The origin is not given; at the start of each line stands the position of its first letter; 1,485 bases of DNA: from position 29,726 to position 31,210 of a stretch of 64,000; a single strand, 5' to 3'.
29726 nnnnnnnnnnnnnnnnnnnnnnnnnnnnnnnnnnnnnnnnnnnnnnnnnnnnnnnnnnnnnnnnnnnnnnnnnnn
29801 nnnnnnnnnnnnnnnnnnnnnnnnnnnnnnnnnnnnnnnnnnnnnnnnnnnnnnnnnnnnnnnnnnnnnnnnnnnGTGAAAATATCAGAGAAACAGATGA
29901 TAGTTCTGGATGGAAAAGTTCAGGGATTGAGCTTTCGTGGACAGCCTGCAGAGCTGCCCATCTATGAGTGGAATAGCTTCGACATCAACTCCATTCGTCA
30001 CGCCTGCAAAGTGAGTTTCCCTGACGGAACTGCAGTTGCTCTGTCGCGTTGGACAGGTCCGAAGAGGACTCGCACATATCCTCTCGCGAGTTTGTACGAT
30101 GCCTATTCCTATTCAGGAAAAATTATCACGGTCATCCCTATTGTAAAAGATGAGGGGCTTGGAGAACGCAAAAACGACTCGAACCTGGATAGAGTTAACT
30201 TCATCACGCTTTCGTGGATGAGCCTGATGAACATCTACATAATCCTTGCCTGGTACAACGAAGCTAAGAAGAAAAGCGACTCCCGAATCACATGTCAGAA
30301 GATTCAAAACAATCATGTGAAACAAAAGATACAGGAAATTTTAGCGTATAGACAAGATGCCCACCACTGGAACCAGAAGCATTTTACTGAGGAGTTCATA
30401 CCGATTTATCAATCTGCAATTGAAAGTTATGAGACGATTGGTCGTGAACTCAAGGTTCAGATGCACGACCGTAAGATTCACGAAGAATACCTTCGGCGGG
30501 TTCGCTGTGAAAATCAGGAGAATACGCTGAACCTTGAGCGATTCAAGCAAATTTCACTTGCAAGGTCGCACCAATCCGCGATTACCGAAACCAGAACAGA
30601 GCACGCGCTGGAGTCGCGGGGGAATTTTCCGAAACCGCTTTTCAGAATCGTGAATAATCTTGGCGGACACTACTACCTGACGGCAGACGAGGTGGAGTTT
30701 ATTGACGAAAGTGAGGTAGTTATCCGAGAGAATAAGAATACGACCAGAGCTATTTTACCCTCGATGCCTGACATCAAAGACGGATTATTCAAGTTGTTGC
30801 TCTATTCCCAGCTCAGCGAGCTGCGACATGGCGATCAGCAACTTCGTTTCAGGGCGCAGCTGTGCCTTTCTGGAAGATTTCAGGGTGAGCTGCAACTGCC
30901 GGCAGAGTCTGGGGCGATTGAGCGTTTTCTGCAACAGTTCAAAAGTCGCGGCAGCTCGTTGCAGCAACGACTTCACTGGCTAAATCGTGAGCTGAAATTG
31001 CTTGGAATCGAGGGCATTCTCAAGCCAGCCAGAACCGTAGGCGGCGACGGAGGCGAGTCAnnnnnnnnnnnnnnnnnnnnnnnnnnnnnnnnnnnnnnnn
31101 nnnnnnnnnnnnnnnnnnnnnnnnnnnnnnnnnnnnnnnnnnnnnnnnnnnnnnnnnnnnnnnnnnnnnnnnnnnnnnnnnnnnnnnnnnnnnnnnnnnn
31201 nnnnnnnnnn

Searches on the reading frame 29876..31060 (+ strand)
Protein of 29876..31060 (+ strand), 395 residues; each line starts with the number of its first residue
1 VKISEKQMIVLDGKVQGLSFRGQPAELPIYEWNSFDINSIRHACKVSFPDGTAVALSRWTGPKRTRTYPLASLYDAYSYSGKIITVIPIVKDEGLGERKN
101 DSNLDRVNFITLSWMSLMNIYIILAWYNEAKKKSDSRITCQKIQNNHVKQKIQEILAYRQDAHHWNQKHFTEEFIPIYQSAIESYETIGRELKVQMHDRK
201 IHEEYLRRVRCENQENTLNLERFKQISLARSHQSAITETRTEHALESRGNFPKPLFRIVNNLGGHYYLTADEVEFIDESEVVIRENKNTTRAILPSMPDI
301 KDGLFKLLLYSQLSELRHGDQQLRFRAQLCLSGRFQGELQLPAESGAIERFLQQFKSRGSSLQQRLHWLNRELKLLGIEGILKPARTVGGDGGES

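Call 83: search_protein_families(library=padloc, proteins=[window:29876-31060:+], max_evalue=1e-10)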
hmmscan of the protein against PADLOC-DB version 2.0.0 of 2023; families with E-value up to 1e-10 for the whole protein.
window:29876-31060:+ (395 aa): 2 families
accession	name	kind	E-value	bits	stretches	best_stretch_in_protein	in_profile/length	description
PDLC03572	REase_II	-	7.5e-48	161.3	1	13-323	10-309/371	Type II restriction enzyme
PDLC03474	REase_II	-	4.7e-46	154.4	1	267-389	1-126/129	Type II restriction enzyme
